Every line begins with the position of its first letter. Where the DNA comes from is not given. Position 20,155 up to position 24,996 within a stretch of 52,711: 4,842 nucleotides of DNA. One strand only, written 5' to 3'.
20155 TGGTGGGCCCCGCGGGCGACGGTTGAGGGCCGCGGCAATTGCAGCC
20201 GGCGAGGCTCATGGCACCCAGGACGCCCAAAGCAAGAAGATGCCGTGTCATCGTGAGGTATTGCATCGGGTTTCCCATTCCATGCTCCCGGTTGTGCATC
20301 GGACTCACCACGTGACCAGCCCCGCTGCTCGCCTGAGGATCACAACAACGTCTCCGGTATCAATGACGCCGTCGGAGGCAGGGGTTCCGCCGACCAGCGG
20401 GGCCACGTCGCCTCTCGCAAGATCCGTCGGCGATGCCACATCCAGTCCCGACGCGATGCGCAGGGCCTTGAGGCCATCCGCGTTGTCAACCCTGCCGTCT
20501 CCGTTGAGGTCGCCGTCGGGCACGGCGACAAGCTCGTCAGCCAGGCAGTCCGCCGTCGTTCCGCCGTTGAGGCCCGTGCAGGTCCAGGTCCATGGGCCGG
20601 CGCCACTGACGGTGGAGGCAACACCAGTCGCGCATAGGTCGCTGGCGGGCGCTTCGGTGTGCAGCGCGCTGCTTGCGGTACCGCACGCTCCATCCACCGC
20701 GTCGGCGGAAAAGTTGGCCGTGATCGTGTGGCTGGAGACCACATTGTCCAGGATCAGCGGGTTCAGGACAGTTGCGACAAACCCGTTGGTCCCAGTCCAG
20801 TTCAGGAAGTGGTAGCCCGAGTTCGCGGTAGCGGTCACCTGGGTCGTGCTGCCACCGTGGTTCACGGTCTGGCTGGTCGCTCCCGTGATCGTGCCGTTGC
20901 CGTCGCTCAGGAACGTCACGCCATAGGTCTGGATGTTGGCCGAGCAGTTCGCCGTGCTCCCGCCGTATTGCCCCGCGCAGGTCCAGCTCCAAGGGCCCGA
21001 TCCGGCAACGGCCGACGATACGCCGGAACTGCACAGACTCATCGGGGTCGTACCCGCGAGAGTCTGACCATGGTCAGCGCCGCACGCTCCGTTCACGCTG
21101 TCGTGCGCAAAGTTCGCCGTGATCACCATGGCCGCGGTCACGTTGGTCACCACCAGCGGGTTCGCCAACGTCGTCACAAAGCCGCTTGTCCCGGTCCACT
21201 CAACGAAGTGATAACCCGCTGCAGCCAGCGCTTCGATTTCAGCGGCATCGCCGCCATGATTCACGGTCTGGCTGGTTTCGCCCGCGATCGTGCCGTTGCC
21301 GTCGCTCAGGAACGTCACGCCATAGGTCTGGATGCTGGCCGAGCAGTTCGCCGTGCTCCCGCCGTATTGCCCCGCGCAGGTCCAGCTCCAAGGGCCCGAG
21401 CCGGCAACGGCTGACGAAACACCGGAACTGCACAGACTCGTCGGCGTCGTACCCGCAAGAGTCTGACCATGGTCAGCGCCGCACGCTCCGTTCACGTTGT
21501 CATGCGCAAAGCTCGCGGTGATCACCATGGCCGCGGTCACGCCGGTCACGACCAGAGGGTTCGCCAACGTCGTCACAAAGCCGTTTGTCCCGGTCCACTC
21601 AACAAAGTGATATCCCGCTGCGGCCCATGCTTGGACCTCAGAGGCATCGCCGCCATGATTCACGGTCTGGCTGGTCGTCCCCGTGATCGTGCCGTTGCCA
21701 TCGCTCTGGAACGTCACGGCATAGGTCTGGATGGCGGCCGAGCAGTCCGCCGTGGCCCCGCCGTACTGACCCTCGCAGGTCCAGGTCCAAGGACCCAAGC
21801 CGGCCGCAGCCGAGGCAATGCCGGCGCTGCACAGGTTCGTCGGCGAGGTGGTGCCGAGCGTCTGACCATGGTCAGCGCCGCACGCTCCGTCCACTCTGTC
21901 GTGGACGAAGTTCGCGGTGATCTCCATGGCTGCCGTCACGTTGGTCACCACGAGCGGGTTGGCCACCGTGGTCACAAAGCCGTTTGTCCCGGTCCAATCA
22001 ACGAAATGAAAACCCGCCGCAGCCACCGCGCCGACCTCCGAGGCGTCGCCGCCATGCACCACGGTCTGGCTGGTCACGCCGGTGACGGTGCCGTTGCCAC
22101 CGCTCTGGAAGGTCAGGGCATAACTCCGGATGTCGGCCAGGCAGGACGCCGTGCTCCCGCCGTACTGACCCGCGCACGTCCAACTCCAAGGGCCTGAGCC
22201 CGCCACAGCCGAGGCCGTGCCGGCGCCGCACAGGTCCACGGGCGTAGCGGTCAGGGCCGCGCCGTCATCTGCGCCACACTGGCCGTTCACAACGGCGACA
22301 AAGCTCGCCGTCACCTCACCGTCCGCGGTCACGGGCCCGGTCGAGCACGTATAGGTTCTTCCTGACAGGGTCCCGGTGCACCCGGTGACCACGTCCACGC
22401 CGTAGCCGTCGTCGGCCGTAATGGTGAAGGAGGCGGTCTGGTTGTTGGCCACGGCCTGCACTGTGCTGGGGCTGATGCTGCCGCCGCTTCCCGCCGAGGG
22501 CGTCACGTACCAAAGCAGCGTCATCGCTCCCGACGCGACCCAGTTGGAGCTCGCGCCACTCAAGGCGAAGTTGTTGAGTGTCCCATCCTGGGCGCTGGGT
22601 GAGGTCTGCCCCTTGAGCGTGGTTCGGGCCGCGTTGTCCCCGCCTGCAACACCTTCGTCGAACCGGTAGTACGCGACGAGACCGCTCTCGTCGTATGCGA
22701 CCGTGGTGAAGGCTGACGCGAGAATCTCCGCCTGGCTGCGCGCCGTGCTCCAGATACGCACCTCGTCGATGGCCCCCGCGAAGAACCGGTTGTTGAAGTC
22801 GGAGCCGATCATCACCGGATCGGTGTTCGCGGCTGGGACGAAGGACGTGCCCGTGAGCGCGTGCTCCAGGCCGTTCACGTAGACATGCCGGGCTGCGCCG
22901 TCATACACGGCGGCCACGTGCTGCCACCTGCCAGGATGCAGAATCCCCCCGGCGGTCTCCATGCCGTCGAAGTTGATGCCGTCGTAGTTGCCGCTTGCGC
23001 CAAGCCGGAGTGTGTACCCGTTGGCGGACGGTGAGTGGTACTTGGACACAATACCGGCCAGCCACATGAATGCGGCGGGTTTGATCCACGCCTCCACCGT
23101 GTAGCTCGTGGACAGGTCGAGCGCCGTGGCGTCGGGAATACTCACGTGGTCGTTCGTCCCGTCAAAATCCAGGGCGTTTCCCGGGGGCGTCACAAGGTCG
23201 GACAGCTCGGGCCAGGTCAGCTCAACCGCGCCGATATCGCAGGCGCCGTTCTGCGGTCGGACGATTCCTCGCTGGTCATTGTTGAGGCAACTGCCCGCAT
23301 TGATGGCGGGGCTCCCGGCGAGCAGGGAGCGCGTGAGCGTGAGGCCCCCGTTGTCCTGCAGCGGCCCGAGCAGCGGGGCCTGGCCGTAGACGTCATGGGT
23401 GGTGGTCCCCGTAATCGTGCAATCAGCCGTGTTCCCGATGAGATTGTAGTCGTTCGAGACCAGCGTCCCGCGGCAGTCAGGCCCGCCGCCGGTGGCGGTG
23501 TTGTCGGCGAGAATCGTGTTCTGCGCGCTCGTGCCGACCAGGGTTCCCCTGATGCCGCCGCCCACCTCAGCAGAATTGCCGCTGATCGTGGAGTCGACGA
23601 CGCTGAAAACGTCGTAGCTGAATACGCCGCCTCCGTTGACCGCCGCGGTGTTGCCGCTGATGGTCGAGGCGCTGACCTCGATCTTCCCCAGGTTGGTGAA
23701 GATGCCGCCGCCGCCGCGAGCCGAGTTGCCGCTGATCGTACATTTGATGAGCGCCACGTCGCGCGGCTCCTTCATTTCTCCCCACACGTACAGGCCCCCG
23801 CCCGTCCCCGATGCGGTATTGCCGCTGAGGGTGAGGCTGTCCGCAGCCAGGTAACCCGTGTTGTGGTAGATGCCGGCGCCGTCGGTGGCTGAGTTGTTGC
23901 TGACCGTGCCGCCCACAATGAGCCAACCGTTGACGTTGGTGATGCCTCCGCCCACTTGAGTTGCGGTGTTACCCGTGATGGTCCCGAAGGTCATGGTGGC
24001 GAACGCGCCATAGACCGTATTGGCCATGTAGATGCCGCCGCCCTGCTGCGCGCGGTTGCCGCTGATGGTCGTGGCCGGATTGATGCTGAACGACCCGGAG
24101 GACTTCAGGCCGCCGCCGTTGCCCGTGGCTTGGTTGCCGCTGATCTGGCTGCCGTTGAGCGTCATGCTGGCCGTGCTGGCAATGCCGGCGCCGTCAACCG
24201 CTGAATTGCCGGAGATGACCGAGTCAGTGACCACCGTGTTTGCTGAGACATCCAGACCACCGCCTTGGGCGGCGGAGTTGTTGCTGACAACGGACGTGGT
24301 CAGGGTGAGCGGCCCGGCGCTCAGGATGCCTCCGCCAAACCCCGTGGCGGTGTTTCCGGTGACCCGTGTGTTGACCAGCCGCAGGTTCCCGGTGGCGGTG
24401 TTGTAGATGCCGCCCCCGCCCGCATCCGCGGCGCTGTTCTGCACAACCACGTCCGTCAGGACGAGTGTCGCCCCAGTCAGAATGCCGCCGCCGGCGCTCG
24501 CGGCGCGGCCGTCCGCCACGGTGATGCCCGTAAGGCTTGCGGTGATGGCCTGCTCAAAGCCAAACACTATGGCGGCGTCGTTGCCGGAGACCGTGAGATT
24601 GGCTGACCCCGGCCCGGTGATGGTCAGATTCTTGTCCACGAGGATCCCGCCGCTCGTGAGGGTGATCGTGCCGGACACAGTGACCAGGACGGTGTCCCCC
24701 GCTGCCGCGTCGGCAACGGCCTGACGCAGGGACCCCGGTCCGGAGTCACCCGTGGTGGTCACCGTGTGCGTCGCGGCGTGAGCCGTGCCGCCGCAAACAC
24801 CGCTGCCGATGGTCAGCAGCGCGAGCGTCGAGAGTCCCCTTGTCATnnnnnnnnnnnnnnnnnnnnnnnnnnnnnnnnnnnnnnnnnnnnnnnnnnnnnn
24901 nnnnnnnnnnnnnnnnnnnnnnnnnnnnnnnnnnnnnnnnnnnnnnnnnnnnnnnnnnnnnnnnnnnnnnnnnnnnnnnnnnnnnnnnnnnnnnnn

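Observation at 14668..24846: Minus-strand block of giant beta-helix/LamG/dockerin adhesin, lipoprotein, AglZ-like pseudo-receiver coiled-coil giant and NAD kinase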

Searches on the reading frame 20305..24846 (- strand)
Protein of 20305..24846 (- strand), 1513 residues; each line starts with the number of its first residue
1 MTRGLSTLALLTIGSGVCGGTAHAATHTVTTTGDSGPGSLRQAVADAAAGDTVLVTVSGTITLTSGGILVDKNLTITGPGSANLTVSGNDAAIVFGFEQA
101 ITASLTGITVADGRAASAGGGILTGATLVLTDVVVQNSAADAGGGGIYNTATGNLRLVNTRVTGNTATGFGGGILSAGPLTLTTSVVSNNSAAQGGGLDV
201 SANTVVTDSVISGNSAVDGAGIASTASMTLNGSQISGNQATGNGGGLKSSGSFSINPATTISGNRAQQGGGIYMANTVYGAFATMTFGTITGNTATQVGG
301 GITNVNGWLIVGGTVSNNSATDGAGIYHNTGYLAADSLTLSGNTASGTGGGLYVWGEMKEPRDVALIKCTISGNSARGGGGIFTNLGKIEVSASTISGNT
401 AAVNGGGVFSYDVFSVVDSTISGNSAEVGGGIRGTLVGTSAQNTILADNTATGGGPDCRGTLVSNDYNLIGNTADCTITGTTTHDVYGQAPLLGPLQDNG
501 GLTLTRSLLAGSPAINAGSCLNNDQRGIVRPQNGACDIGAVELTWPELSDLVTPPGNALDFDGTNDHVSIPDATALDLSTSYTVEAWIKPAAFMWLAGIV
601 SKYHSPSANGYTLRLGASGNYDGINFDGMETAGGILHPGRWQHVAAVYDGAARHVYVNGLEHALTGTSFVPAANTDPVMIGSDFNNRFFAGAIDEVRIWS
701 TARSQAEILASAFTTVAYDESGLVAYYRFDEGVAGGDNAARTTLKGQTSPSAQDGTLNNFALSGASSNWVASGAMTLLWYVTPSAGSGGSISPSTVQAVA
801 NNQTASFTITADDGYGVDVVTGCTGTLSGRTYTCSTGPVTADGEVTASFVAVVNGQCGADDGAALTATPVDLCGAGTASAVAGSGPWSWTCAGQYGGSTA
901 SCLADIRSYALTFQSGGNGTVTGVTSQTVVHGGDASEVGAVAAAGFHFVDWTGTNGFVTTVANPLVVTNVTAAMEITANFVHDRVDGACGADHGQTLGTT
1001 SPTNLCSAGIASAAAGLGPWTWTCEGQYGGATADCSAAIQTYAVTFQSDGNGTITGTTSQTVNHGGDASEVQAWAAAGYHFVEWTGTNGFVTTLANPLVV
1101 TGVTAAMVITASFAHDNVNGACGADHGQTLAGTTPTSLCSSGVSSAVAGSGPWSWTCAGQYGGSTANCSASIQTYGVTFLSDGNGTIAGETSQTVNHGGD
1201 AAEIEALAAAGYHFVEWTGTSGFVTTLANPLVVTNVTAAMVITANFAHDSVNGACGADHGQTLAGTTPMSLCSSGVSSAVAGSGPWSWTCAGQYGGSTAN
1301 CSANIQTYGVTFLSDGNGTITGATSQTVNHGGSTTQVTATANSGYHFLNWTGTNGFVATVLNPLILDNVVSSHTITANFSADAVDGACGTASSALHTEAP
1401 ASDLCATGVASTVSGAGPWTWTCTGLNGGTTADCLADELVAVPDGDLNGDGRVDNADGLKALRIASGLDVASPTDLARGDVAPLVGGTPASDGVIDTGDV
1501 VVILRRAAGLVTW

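Call 7: search_protein_families(library=pfam, proteins=[window:20305-24846:-], max_evalue=0.01)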
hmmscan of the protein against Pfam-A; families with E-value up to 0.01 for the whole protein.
window:20305-24846:- (1513 aa): 5 families
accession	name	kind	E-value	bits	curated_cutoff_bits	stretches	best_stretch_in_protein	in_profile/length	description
PF18998.6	Flg_new_2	-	6.7e-40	135.4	23.6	4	1308-1382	1-72/73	Divergent InlB B-repeat domain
PF13385.13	Laminin_G_3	-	1.9e-29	103.2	27.6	1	562-708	1-150/151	Concanavalin A-like lectin/glucanases superfamily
PF09479.16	Flg_new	-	1.2e-17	64.2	27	3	1175-1226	1-47/65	Listeria-Bacteroides repeat domain (List_Bact_rpt)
PF02415.23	Chlam_PMP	-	4.9e-05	23.6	20.6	0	337-353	1-17/19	Chlamydia polymorphic membrane protein (Chlamydia_PMP) repeat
PF05590.16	DUF769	-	0.00013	21.7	21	0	1116-1187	47-120/259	Xylella fastidiosa protein of unknown function (DUF769)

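Call 8: search_protein_families(library=ncbifam, proteins=[window:20305-24846:-], max_evalue=0.01)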
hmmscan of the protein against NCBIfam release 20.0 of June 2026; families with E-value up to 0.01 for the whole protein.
window:20305-24846:- (1513 aa): 4 families
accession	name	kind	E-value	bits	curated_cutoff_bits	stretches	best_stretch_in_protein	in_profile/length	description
NF041518.1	choice_anch_Q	domain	9.8e-23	80.2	25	1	491-543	2-57/58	choice-of-anchor Q domain-containing protein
NF052521.1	TafC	equivalog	3e-16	59.5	410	1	556-707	192-355/373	TafC family fimbrial protein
TIGR02543.1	List_Bact_rpt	repeat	1.3e-11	44.6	20.95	0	1209-1249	3-43/44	TIGR02543 family repeat protein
TIGR01376.1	POMP_repeat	repeat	0.0027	17.5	15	0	161-182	6-27/28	polymorphic outer membrane protein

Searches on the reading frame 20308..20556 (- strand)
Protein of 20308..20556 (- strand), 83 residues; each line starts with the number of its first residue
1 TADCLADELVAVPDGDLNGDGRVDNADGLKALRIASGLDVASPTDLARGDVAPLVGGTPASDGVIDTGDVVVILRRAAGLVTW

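Call 57: search_protein_families(library=pfam, proteins=[window:20308-20556:-], max_evalue=10)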
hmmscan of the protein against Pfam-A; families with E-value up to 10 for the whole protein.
seq(83 aa): 1 family
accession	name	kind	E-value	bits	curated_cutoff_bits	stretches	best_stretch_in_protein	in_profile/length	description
PF00404.24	Dockerin_1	-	0.048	14.3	22.9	1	15-30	2-17/57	Dockerin type I domain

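Call 90: search_protein_families(library=ncbifam, proteins=[window:20308-20556:-], max_evalue=1)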
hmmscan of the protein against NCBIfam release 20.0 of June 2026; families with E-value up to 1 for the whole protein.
seq(83 aa): 1 family
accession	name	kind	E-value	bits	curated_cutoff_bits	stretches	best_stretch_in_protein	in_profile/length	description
NF041540.1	dockerin_GC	domain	0.26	11.7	29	0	16-74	11-60/67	GC-type dockerin domain-anchored protein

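Call 92: search_solved_structures(query=A5, max_evalue=10, show_alignments=2)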
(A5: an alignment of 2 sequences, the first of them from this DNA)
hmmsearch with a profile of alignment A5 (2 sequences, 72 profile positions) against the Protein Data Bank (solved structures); distinct sequences matched with E-value up to 10: 8.
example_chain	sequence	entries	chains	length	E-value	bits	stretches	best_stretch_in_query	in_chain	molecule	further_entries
5m2s_B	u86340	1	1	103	0.011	18.9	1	46-64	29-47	Doc8: Type I dockerin repeat domain from family 9 glycoside hydrolase WP_009982745[Ruminoc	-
5m2o_B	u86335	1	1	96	0.29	14.3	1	46-65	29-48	Group I Dockerin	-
1daq_A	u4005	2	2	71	0.46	13.7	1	4-31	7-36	ENDOGLUCANASE SS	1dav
2mte_A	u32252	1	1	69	0.47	13.7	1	4-31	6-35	Cellulose 1,4-beta-cellobiosidase (reducing end) CelS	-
5b6l_A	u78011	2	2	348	1.2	12.4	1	15-53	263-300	Putative serine protease HhoA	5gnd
5t69_A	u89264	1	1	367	1.4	12.2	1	15-53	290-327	Putative serine protease HhoA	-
5t63_A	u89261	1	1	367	1.4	12.2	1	15-53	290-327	Putative serine protease HhoA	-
2y3n_B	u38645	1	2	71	2.6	11.3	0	4-23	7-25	CELLULOSOMAL FAMILY-48 PROCESSIVE GLYCOSIDE HYDROLASE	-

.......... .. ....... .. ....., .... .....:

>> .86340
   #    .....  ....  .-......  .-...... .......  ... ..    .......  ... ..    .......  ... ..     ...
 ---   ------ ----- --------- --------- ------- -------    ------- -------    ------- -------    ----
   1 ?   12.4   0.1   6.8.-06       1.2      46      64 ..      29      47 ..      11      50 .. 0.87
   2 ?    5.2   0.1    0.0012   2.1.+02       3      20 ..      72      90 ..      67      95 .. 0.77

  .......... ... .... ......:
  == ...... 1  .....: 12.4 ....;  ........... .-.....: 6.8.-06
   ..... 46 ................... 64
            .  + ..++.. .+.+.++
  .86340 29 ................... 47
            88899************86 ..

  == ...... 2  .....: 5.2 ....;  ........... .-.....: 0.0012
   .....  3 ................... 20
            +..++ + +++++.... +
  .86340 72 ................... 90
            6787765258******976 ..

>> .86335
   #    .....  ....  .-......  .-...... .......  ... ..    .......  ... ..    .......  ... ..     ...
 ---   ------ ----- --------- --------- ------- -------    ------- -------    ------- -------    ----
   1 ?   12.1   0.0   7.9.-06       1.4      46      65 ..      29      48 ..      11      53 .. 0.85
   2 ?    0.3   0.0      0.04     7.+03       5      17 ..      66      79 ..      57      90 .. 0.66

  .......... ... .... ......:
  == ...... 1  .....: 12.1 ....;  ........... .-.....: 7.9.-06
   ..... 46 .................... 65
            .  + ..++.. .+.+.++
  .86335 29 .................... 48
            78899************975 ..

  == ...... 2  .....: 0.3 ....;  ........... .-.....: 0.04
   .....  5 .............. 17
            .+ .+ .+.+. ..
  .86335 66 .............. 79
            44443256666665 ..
